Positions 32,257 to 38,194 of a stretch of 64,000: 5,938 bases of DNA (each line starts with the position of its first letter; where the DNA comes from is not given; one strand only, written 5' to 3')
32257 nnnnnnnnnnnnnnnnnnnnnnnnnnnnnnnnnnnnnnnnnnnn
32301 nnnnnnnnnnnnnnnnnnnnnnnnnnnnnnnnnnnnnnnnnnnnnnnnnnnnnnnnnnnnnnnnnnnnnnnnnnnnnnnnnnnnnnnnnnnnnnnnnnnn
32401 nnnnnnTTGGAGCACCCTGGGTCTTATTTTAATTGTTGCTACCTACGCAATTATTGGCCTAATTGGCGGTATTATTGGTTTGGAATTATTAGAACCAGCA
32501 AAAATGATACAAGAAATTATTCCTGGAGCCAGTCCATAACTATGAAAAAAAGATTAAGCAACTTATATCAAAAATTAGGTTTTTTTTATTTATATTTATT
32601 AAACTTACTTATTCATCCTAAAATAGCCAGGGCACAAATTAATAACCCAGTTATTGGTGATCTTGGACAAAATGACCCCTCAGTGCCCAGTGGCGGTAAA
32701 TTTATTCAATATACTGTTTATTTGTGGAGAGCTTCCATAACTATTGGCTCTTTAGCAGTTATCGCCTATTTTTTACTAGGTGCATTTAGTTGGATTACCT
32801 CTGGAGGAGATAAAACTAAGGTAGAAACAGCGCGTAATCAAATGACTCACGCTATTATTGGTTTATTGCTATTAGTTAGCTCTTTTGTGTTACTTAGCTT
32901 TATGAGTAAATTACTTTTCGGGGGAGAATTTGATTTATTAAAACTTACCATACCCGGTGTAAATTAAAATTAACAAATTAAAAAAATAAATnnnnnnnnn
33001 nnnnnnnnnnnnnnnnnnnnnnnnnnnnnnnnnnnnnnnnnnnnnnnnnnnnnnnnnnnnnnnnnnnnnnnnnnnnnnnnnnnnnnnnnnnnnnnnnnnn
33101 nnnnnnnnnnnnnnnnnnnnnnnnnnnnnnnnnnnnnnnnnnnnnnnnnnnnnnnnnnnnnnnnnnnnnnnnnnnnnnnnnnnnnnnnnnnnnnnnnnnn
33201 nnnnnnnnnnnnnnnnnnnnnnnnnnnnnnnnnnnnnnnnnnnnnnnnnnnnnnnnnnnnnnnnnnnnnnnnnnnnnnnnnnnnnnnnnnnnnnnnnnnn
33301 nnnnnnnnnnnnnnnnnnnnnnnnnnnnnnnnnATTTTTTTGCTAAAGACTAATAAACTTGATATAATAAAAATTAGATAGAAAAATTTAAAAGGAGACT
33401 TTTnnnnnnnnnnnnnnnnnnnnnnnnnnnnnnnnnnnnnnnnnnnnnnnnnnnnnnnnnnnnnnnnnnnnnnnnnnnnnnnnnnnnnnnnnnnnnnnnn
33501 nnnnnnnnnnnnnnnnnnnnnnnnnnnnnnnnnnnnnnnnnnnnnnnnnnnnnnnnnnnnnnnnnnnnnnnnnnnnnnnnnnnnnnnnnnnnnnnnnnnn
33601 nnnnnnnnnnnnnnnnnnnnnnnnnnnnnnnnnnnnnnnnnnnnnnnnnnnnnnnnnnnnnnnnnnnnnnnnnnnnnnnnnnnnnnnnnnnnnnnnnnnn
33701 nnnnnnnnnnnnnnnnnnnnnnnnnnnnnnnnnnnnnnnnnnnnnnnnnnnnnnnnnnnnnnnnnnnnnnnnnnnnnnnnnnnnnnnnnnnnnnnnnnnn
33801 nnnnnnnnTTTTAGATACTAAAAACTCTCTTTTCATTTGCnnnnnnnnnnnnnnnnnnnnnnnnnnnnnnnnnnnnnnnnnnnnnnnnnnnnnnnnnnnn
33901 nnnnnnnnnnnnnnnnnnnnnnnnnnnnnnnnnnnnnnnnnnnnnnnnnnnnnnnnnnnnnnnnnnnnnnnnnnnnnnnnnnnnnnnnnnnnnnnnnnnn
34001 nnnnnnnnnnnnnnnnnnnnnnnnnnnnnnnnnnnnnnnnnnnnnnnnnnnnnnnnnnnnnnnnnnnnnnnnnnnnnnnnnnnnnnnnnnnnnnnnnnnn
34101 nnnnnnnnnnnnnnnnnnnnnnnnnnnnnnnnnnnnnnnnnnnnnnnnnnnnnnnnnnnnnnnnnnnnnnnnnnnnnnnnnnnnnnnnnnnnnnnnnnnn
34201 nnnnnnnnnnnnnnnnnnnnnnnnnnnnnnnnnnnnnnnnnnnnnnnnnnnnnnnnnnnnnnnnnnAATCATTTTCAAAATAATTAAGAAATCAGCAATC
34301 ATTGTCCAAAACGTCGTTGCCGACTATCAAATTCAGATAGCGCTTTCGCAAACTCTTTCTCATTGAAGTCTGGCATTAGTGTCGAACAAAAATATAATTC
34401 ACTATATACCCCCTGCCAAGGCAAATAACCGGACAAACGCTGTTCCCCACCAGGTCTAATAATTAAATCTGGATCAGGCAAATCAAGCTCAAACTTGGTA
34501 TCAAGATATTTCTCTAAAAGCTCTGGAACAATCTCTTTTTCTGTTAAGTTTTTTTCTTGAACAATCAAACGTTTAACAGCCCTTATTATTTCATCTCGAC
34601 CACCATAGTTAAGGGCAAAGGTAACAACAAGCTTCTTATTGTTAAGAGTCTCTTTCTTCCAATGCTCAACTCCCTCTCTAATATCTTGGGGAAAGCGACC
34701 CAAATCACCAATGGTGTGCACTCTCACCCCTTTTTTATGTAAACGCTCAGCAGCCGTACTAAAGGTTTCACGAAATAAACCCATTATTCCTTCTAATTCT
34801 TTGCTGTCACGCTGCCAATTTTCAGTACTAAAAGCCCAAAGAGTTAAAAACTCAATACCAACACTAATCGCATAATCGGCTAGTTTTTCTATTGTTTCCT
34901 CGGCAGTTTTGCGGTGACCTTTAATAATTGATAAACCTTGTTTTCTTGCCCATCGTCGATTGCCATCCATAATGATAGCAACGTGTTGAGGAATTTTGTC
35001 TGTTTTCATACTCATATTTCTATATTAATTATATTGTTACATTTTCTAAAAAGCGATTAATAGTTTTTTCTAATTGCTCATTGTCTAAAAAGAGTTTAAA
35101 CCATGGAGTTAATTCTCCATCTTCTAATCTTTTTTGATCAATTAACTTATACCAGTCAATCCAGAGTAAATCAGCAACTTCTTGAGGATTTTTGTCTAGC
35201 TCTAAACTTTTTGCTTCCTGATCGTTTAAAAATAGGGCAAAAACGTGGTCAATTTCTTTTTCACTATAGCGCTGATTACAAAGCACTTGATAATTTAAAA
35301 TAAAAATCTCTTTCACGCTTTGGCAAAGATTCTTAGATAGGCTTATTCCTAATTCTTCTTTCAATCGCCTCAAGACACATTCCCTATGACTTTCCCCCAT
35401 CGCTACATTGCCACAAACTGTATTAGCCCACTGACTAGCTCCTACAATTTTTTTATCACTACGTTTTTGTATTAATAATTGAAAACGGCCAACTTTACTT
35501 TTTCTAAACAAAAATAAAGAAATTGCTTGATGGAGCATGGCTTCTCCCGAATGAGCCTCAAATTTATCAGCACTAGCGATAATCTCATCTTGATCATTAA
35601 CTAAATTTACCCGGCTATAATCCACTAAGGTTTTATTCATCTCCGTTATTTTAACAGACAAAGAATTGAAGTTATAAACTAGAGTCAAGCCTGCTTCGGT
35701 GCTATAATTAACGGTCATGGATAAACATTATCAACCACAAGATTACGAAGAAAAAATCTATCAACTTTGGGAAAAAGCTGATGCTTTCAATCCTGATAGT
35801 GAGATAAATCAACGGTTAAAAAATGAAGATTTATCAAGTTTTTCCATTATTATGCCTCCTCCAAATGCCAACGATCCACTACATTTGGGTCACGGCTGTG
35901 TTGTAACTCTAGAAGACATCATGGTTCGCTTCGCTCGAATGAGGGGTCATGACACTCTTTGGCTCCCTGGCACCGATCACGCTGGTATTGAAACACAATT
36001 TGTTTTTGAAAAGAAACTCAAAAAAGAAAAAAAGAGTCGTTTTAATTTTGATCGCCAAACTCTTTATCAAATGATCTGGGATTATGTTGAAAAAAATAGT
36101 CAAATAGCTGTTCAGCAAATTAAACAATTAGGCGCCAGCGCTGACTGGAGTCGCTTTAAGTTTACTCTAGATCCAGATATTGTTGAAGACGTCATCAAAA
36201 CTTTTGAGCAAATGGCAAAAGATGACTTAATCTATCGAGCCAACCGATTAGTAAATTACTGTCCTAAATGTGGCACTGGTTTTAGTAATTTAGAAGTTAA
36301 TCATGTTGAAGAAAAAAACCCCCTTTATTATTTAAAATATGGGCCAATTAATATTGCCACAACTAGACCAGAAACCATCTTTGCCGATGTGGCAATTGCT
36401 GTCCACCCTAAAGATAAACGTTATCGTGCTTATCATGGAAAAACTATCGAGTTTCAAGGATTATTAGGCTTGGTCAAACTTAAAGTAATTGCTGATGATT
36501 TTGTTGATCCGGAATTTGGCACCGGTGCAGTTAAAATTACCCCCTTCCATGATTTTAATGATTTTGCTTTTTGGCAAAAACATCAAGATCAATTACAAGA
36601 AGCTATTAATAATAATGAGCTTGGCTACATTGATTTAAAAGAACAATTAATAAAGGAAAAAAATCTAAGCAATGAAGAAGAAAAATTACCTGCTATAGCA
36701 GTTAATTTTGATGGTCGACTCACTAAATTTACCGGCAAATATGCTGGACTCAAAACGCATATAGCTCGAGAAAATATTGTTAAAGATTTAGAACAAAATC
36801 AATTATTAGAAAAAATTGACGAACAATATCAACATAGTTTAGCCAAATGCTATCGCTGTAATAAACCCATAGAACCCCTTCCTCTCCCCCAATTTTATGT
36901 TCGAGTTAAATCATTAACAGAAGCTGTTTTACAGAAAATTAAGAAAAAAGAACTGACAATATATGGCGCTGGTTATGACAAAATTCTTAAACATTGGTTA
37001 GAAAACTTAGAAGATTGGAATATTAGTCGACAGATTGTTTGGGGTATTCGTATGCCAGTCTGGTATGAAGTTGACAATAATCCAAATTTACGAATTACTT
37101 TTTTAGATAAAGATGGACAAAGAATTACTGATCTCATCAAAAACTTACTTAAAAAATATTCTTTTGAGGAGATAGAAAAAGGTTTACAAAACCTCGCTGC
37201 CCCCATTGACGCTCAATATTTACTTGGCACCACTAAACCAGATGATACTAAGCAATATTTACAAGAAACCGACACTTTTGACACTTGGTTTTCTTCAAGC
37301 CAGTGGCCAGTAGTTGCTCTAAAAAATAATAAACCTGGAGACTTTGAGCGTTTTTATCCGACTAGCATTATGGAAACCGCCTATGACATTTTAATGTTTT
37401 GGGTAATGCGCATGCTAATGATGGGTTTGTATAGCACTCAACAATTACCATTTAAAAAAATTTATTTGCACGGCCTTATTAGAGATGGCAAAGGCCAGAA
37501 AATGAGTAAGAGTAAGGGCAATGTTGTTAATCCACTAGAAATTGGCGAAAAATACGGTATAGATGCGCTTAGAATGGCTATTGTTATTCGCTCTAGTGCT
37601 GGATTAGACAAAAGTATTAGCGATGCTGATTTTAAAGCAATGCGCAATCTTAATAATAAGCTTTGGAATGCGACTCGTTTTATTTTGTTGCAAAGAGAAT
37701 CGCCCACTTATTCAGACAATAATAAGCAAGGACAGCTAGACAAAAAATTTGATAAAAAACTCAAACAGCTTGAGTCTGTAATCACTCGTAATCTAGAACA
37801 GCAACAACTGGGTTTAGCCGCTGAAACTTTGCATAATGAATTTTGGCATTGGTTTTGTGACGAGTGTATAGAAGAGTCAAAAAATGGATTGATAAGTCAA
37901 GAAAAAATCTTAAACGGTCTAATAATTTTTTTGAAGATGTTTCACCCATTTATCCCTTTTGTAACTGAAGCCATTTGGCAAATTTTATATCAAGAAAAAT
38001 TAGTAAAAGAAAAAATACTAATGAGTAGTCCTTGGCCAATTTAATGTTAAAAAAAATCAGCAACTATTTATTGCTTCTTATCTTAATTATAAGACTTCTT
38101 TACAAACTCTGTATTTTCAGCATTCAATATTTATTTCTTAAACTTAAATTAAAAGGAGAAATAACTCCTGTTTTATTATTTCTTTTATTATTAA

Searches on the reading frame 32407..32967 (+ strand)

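Call 53: search_protein_families(library=pfam, proteins=[window:32407-32967:+], max_evalue=0.0001)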
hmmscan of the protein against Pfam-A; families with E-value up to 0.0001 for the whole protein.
window:32407-32967:+ (186 aa): 1 family
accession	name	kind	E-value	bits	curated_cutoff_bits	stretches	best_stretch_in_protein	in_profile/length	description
PF18895.5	T4SS_pilin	-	3.5e-05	24.2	26.6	1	113-165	19-70/71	Type IV secretion system pilin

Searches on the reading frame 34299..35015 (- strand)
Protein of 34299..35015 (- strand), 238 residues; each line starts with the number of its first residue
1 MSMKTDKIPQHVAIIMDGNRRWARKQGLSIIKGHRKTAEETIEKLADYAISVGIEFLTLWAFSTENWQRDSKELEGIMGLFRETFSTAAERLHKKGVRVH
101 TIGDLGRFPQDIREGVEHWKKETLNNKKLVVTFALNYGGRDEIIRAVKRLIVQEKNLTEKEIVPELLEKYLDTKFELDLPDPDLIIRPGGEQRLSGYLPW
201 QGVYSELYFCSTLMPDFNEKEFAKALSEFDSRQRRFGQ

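Call 54: search_protein_families(library=pfam, proteins=[window:34299-35015:-], max_evalue=0.0001)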
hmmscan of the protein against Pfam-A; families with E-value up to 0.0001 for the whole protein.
window:34299-35015:- (238 aa): 1 family
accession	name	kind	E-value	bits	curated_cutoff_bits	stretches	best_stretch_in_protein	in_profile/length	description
PF01255.24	Prenyltransf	-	2.8e-74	249.8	27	1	15-237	1-219/219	Putative undecaprenyl diphosphate synthase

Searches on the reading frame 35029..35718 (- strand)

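Call 54: search_protein_families(library=pfam, proteins=[window:35029-35718:-], max_evalue=0.0001)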
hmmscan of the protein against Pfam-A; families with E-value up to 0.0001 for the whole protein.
window:35029-35718:- (229 aa): 1 family
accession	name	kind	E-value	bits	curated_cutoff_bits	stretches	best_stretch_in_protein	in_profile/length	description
PF00293.34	NUDIX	-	3.9e-14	53.2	21.1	1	61-207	1-134/134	NUDIX domain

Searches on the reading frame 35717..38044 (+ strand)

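Call 54: search_protein_families(library=pfam, proteins=[window:35717-38044:+], max_evalue=0.0001)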
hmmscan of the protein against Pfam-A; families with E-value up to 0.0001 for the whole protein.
window:35717-38044:+ (775 aa): 4 families
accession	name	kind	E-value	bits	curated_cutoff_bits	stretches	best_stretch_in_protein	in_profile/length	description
PF00133.28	tRNA-synt_1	-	7.7e-113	377.8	22.7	1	13-633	1-412/414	tRNA synthetases class I (I, L, M and V)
PF09334.17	tRNA-synt_1g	-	1.7e-25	90.1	20.1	2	49-191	8-132/391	tRNA synthetases class I (M)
PF08264.19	Anticodon_1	-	2.7e-17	63.4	25.1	1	675-774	1-105/148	Anticodon-binding domain of tRNA ligase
PF13603.12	tRNA-synt_1_2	-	2e-06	27.9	25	1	255-314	98-158/185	Leucyl-tRNA synthetase, editing domain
